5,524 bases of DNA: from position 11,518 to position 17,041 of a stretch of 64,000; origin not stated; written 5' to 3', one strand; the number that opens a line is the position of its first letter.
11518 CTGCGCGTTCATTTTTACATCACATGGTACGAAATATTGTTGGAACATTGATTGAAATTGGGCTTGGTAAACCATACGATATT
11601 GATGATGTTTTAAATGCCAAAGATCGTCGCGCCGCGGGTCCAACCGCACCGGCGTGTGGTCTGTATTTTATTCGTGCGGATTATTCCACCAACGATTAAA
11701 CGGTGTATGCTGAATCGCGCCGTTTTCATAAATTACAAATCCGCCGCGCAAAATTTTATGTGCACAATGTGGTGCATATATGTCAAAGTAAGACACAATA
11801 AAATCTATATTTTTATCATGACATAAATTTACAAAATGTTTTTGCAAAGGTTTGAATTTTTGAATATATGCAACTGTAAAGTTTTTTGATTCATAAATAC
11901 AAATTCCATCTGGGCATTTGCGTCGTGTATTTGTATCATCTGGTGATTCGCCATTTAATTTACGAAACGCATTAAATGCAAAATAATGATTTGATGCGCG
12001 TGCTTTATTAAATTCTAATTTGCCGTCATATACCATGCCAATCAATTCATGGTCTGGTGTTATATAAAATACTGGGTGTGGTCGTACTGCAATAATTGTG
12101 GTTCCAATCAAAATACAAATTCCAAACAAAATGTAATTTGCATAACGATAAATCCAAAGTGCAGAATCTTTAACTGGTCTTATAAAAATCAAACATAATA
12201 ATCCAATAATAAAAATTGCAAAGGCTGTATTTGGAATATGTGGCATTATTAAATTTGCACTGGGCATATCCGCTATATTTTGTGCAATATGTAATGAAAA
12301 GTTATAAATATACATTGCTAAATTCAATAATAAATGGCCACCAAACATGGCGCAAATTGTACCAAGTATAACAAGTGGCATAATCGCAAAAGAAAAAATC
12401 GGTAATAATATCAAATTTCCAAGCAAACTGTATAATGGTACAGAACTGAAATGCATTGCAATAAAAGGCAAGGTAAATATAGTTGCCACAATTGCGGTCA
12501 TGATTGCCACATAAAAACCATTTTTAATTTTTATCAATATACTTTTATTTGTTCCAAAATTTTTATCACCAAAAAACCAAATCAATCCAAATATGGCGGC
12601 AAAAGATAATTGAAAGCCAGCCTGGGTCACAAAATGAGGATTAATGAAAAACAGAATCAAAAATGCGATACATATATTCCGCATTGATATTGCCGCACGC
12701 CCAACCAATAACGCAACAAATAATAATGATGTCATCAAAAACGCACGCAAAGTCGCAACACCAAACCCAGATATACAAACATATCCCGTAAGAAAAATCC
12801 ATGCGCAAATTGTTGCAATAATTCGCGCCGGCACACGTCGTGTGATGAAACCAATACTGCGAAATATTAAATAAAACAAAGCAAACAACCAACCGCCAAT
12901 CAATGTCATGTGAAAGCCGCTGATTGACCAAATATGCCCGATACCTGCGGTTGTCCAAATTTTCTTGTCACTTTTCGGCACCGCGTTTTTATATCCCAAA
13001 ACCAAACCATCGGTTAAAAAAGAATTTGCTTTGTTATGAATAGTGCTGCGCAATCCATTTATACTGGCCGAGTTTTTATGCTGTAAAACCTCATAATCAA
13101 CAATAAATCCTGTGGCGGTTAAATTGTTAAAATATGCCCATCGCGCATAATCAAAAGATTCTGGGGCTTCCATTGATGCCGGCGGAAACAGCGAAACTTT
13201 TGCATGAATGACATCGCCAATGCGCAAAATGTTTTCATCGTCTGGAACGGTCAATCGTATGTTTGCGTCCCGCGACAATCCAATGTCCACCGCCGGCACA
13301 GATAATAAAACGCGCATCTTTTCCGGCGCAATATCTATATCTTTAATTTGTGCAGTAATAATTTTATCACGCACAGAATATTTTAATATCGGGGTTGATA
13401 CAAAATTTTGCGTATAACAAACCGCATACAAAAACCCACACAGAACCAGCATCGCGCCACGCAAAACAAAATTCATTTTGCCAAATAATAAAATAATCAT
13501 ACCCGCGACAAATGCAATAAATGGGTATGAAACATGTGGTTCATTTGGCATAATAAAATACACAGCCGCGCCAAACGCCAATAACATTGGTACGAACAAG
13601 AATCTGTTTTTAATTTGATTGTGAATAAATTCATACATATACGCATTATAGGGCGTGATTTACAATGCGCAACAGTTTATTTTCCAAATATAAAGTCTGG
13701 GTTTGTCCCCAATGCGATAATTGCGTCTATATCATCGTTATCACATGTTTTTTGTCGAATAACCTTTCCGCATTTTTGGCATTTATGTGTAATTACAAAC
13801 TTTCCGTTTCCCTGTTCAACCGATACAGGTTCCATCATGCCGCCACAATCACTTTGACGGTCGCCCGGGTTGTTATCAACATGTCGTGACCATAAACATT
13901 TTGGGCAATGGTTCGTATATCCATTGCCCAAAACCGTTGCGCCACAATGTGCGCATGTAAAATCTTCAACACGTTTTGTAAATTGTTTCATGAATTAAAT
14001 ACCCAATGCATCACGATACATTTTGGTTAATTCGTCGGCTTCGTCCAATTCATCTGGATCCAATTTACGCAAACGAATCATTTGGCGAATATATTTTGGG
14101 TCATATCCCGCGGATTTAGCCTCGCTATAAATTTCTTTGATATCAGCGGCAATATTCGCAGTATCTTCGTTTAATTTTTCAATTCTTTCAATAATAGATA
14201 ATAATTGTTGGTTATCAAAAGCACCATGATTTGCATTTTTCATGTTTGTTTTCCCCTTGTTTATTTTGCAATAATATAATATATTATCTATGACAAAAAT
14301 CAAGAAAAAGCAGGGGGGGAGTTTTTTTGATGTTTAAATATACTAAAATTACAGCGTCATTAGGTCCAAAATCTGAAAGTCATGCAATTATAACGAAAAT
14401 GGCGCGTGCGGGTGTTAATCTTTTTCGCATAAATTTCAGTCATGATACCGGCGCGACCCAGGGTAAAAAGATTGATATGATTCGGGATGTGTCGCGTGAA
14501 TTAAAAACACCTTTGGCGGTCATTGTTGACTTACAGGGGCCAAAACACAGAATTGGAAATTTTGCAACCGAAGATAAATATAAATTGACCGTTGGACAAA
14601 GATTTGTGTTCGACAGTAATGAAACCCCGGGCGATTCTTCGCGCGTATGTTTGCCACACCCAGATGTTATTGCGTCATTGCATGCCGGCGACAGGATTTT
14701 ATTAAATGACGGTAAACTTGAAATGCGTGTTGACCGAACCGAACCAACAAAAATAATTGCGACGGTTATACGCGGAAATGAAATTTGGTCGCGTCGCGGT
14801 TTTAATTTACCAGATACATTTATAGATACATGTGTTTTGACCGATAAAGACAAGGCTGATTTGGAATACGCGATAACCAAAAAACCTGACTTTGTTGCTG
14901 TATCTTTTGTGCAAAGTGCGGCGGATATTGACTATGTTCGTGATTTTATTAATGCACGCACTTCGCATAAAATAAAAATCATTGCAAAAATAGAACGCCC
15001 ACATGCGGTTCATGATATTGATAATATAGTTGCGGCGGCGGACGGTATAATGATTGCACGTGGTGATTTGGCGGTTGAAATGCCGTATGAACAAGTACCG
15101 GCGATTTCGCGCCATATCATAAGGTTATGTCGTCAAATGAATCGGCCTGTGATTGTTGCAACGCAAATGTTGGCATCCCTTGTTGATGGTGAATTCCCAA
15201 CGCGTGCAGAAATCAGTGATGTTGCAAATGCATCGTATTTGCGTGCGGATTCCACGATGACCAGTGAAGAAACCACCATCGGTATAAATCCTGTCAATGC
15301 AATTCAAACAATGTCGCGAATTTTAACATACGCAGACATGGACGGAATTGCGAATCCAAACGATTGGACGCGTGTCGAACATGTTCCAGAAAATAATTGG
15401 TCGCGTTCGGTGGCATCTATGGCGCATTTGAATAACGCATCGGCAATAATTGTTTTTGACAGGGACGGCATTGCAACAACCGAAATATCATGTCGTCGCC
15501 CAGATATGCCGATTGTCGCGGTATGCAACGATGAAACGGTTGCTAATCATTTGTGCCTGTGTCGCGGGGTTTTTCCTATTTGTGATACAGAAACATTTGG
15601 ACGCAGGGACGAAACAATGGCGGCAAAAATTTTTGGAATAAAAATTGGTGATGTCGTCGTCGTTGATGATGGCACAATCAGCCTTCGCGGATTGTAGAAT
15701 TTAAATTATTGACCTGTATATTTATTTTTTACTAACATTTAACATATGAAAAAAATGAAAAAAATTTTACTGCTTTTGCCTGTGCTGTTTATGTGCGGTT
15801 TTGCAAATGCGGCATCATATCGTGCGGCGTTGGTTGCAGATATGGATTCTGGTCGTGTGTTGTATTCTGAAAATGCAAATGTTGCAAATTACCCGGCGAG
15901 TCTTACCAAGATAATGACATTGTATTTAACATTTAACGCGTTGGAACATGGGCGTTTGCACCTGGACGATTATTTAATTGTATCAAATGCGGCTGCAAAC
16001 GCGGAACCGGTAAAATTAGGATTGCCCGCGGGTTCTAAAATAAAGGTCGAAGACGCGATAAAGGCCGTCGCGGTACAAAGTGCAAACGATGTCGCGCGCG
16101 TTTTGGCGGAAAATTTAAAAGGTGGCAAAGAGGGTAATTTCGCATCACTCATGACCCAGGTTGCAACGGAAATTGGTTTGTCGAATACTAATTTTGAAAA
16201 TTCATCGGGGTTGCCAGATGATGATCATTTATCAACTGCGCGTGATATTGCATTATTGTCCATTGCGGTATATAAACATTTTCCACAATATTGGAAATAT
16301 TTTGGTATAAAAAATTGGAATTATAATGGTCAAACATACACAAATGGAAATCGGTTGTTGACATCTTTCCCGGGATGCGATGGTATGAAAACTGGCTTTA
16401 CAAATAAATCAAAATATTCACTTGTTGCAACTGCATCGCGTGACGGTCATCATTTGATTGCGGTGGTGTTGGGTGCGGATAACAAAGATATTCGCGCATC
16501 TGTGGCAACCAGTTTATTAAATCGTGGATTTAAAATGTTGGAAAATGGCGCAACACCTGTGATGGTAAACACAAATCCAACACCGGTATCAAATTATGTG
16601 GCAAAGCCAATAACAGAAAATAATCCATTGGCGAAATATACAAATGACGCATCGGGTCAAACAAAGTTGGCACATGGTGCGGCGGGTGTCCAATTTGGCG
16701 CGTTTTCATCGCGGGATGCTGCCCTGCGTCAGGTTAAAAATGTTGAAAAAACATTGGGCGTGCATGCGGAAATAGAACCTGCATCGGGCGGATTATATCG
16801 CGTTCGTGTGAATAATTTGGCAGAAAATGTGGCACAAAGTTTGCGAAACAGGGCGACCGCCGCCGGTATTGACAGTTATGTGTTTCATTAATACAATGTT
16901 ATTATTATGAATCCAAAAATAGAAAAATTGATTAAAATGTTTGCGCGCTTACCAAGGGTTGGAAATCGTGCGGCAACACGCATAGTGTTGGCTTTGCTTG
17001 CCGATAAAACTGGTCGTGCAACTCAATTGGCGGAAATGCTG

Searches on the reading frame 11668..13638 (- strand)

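Call 47: search_protein_families(library=pfam, proteins=[window:11668-13638:-], max_evalue=0.001)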
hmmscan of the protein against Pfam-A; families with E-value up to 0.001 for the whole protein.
window:11668-13638:- (656 aa): 2 families
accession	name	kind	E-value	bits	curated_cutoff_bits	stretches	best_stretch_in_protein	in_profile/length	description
PF03772.21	Competence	-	2.9e-50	171.6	23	1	212-486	1-266/270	Competence protein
PF13567.11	DUF4131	-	5.7e-13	49.3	31.6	1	41-182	12-162/165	Domain of unknown function (DUF4131)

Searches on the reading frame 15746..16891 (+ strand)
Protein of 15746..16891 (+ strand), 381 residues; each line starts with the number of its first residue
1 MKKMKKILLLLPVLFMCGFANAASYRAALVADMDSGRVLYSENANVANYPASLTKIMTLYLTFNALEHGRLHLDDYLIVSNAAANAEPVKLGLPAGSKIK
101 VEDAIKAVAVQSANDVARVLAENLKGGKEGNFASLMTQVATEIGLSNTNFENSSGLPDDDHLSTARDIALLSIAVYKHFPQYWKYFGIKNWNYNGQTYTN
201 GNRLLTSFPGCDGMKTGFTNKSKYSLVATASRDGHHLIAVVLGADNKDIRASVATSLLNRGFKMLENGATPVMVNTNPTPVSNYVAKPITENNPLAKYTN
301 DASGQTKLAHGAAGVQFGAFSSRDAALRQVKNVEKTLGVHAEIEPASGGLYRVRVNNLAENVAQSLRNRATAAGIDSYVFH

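Call 17: search_protein_families(library=pfam, proteins=[window:15746-16891:+], max_evalue=0.01)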
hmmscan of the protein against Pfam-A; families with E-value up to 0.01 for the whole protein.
window:15746-16891:+ (381 aa): 4 families
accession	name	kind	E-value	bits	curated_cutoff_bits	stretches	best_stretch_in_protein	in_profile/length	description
PF00768.25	Peptidase_S11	-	5.3e-58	196.7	27.6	1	26-245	13-238/239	D-alanyl-D-alanine carboxypeptidase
PF13354.11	Beta-lactamase2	-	3.5e-11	43.3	22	1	29-177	3-148/214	Beta-lactamase enzyme family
PF05036.18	SPOR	-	7.5e-06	26.6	21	1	310-379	2-74/76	SPOR domain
PF02113.21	Peptidase_S13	-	0.0028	16.9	22.8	0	27-66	20-59/444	D-Ala-D-Ala carboxypeptidase 3 (S13) family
